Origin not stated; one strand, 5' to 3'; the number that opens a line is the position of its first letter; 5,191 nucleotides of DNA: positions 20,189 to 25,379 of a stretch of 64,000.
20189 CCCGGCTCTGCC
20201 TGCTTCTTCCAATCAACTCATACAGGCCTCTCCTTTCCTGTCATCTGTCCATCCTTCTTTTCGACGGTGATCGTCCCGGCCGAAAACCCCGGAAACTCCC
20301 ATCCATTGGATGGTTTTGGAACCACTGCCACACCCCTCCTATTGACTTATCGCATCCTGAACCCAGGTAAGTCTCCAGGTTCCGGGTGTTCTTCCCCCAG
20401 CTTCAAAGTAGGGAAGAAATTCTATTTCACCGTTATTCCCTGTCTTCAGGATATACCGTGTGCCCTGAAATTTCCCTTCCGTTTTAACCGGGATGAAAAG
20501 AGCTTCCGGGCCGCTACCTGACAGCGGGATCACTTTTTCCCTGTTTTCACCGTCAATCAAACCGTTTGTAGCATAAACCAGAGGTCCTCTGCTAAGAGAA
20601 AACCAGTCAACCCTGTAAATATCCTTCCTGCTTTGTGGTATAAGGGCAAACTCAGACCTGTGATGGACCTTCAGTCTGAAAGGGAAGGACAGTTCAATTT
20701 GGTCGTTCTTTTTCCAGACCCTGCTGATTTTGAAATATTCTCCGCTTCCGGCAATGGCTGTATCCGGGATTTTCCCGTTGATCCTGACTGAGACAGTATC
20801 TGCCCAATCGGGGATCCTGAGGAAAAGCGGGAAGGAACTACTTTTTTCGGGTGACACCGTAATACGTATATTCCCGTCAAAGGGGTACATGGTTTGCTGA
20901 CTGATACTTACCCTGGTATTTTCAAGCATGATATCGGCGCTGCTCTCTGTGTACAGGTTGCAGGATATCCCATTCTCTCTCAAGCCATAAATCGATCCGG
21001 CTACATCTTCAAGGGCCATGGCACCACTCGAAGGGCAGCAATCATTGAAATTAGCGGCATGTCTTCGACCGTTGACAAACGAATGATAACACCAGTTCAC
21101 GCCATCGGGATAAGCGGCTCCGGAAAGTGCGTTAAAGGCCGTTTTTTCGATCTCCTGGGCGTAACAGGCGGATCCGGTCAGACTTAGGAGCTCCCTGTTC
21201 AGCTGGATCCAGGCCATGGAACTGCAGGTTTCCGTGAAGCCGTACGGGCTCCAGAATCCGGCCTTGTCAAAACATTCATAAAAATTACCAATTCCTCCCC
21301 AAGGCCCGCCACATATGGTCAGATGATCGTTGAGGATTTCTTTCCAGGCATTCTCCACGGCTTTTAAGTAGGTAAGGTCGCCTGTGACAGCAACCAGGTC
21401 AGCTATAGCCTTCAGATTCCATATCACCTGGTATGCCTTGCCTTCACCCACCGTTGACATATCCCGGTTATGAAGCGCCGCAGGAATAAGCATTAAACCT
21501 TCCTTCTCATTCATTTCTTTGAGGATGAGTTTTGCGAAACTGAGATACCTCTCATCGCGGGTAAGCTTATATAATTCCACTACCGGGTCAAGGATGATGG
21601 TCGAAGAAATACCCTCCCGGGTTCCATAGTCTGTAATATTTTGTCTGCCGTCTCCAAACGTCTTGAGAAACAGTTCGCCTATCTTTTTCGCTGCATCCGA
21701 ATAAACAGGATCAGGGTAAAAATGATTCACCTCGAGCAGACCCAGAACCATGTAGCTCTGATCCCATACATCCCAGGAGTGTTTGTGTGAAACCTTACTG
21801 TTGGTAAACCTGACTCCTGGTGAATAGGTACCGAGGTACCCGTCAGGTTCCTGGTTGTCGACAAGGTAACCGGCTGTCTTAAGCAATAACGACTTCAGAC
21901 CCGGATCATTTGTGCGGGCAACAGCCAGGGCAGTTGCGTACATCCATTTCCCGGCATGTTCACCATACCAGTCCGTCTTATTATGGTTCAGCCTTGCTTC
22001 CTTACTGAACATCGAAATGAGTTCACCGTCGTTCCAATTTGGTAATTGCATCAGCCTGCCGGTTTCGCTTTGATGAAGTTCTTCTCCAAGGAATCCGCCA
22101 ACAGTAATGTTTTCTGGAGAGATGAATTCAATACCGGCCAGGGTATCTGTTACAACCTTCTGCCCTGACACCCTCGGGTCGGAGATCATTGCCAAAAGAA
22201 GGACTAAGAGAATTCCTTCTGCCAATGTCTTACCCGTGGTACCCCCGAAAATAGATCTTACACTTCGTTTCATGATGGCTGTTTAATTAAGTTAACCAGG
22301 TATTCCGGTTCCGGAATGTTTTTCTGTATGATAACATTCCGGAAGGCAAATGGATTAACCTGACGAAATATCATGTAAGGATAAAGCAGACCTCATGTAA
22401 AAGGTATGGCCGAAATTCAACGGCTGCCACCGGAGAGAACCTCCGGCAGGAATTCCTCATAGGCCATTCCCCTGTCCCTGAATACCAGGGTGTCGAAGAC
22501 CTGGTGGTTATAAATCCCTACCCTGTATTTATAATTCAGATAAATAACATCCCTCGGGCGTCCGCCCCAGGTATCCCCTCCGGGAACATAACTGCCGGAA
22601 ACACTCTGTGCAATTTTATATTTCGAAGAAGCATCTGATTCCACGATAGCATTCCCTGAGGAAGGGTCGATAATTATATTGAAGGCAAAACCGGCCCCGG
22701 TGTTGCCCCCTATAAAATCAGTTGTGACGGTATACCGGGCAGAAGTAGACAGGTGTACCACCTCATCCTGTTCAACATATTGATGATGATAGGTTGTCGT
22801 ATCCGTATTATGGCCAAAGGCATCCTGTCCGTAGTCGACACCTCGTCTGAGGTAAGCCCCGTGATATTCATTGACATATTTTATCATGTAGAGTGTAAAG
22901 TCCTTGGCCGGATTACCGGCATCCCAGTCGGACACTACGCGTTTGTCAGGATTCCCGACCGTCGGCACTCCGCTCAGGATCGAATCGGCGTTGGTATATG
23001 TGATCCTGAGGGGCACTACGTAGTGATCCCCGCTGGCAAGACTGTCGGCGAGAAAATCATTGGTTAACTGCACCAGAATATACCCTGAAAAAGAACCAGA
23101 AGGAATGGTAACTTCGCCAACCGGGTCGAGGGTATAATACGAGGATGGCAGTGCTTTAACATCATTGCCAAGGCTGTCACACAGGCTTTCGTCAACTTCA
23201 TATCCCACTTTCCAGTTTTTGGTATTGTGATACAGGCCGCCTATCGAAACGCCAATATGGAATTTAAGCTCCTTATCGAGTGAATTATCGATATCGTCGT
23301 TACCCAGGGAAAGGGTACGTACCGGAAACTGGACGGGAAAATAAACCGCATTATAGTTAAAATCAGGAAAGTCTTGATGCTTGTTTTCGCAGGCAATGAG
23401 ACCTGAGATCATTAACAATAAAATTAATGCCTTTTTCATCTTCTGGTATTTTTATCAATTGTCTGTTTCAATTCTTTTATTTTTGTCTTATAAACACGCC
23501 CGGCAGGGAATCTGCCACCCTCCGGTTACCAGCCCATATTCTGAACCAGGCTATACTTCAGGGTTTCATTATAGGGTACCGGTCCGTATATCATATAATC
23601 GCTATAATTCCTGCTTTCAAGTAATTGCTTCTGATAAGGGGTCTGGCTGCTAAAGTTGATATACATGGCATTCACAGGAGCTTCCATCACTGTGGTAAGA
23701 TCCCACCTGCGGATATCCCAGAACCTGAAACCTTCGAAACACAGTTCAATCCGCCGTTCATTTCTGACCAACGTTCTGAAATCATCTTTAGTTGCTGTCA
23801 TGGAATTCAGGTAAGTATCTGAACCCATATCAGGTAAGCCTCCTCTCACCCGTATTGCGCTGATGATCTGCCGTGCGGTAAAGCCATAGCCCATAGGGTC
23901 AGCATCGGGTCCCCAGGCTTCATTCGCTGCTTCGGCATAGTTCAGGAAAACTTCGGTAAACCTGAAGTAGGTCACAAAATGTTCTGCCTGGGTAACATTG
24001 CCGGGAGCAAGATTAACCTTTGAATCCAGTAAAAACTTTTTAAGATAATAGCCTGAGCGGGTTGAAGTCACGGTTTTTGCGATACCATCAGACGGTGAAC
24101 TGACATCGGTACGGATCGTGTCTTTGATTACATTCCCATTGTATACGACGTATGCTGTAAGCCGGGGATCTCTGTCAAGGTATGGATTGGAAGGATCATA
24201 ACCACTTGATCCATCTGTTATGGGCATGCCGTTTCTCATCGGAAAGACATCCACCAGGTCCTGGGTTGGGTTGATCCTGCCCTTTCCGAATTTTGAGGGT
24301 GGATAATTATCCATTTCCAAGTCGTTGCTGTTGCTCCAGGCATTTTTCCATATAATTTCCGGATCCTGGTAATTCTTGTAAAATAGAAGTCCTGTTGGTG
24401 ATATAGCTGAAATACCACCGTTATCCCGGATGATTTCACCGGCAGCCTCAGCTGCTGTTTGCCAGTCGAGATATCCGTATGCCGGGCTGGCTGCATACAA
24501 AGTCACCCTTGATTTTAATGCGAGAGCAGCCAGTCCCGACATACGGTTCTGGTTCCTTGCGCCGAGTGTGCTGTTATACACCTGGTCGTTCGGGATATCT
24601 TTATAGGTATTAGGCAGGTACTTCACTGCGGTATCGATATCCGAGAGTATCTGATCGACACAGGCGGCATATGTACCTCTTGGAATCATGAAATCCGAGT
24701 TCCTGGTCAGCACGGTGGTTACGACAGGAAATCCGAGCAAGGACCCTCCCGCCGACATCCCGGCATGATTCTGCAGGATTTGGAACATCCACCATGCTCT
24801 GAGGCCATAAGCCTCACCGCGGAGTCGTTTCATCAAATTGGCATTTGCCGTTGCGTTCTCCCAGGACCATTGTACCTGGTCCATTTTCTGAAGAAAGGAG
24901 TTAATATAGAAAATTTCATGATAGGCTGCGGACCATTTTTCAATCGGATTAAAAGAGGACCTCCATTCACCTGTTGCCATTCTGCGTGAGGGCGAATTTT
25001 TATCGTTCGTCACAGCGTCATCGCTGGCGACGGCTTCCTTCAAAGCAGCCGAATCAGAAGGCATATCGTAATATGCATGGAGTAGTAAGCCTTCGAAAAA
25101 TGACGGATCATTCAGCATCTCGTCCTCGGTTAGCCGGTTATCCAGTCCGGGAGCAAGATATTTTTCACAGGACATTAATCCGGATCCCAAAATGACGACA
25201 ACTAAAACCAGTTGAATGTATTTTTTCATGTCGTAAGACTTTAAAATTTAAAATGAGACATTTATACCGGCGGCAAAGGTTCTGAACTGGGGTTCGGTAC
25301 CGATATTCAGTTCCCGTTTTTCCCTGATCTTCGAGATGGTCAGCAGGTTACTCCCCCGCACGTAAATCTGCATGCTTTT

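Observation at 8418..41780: Large LacI-controlled PUL that may target a ribose/phosphate-containing (and sulfated) polymer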

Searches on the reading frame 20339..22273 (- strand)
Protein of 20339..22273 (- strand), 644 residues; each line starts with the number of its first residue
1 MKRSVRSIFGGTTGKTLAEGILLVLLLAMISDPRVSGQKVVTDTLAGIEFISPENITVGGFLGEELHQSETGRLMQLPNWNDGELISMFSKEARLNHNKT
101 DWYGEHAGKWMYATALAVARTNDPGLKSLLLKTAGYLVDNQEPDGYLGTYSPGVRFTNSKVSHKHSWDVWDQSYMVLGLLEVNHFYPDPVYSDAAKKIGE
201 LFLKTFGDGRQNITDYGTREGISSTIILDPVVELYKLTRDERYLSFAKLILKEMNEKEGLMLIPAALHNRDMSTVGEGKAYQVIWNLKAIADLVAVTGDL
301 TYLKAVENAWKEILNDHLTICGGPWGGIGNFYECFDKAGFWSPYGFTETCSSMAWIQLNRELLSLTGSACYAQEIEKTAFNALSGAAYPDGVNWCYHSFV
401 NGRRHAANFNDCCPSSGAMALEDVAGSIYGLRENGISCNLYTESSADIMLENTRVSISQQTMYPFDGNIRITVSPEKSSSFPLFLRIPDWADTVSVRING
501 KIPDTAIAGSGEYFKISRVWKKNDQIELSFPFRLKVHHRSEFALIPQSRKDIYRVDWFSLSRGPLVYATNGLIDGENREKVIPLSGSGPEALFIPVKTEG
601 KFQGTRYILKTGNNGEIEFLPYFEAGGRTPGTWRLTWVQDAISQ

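Call 3: search_protein_families(library=pfam, proteins=[window:20339-22273:-])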
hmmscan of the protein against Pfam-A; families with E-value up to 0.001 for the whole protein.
window:20339-22273:- (644 aa): 3 families
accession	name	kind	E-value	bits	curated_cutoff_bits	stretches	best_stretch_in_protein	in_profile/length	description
PF07944.18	Beta-AFase-like_GH127_cat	-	4.2e-32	112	24.9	1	95-422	48-372/376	Beta-L-arabinofuranosidase, GH127 catalytic domain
PF20736.2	Glyco_hydro127M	-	4.5e-24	84.8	24.2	1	436-531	2-94/95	Beta-L-arabinofuranosidase, GH127 middle domain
PF07470.19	Glyco_hydro_88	-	0.00043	19.8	26.6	0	159-254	19-107/352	Glycosyl Hydrolase Family 88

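Call 5: search_protein_families(library=ncbifam, proteins=[window:20339-22273:-], max_evalue=0.01)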
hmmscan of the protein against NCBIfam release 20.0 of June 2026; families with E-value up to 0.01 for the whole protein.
window:20339-22273:- (644 aa): 1 family
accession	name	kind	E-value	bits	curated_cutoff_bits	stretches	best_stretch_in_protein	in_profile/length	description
NF049879.1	AcerHdlse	equivalog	8.8e-42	143.4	950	1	109-570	87-568/657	aceric acid hydrolase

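Call 52: search_solved_structures(query=window:20339-22273:-, max_evalue=0.00001, show_alignments=2)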
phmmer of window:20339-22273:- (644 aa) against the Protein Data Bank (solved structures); distinct sequences matched with E-value up to 0.00001: 7.
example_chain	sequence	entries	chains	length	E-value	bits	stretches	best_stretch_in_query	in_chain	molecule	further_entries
4qjy_A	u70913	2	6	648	5e-36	127.3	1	277-600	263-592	GH127 beta-L-arabinofuranosidase | GH127 beta-L-arabinofuranoside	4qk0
6ex6_B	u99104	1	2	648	8.5e-32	113.3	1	139-567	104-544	Six-hairpin glycosidase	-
5mqo_A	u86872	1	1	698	8.6e-29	103.4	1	231-584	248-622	Non-reducing end beta-L-arabinofuranosidase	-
3wre_A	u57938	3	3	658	1.2e-15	60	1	268-569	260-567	Non-reducing end beta-L-arabinofuranosidase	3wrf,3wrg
3wkw_A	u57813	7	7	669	1.3e-15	59.9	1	268-569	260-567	Non-reducing end beta-L-arabinofuranosidase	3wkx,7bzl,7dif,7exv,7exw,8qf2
7exu_A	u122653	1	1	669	1.5e-15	59.7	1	268-569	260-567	Non-reducing end beta-L-arabinofuranosidase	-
5opj_A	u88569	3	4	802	3.7e-11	45.1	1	309-569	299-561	Rhamnogalacturonan lyase | Acetyl-CoA carboxylase, biotin carboxylase | Glycosyl hydrolase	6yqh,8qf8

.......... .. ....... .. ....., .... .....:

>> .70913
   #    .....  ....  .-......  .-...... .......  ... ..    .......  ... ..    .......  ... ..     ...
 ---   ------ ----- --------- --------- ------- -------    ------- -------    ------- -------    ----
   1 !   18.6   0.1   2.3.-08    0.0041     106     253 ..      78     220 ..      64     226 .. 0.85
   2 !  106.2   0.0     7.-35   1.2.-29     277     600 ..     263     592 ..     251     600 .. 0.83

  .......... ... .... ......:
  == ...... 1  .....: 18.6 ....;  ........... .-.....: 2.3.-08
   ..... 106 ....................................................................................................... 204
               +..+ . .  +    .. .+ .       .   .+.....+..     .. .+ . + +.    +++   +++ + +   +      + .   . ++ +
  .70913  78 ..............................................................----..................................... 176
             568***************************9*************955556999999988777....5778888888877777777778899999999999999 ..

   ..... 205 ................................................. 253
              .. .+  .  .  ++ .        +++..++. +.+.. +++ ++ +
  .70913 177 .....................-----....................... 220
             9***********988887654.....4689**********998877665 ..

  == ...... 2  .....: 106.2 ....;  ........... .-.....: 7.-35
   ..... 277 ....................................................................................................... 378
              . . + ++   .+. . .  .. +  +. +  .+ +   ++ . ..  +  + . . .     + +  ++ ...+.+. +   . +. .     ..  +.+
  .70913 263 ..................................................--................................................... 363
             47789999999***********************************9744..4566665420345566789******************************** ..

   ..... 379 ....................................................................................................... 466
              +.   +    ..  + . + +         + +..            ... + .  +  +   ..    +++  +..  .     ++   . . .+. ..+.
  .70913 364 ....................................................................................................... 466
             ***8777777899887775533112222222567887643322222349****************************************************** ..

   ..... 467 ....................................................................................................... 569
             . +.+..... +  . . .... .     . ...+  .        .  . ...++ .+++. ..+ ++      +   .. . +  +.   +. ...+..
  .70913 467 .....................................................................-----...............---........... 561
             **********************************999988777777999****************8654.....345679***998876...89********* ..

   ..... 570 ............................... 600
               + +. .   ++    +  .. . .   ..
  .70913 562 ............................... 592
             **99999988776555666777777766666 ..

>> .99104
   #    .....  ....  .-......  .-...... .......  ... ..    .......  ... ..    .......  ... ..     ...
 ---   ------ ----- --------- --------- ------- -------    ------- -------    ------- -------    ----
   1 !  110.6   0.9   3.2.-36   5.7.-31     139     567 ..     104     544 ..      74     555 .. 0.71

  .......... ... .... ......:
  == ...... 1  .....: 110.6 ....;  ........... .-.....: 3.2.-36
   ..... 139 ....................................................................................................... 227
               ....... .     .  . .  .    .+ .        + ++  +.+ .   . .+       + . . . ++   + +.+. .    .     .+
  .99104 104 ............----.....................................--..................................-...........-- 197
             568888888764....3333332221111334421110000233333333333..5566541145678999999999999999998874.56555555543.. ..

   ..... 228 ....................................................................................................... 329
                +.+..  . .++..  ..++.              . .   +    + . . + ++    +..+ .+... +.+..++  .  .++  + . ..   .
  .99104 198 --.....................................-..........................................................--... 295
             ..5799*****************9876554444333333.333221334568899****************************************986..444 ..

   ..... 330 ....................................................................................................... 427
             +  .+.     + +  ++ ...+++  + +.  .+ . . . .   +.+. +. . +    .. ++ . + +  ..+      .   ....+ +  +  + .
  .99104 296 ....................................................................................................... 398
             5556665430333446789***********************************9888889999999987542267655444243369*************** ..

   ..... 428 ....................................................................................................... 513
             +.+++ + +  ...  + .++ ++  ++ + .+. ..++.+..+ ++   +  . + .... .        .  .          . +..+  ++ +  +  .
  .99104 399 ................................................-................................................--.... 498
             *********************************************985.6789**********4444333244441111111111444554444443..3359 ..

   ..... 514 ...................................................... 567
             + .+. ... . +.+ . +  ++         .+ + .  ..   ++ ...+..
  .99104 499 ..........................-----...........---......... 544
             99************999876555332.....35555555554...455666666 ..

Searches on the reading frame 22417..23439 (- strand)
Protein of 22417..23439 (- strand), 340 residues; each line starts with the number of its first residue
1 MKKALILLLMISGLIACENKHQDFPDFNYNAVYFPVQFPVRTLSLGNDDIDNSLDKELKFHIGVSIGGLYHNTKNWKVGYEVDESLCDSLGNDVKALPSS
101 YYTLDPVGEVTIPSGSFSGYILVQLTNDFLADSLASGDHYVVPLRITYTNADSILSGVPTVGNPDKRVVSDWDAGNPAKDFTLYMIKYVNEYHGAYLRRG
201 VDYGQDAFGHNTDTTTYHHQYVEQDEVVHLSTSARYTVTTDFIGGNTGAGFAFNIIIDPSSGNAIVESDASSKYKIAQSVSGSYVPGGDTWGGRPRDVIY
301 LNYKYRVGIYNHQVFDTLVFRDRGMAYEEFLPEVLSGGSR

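Call 3: search_protein_families(library=pfam, proteins=[window:22417-23439:-])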
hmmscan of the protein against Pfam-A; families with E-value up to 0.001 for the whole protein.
window:22417-23439:- (340 aa): 2 families
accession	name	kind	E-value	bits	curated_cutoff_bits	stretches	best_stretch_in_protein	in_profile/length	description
PF18620.7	DUF5627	-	1.3e-22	80.7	31.3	1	191-324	1-133/133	Domain of unknown function (DUF5627)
PF08522.16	BT_3987-like_N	-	2.3e-20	73.9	25.9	1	30-150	3-117/120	BT_3987-like, N-terminal domain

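Call 89: search_protein_families(library=ncbifam, proteins=[window:22417-23439:-], max_evalue=1e-10)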
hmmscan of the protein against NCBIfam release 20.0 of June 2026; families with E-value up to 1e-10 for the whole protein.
window:22417-23439:- (340 aa): 0 families

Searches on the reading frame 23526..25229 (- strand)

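Call 4: search_protein_families(library=pfam, proteins=[window:23526-25229:-])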
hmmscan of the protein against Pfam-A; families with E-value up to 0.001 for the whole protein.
window:23526-25229:- (567 aa): 2 families
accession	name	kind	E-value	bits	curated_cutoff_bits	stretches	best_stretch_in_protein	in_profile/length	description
PF07980.17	SusD_RagB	-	4.1e-43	148.6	23.1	1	290-567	1-297/297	SusD family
PF14322.12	SusD-like_3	-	1.4e-16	61.8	27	1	38-212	15-172/191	Starch-binding associating with outer membrane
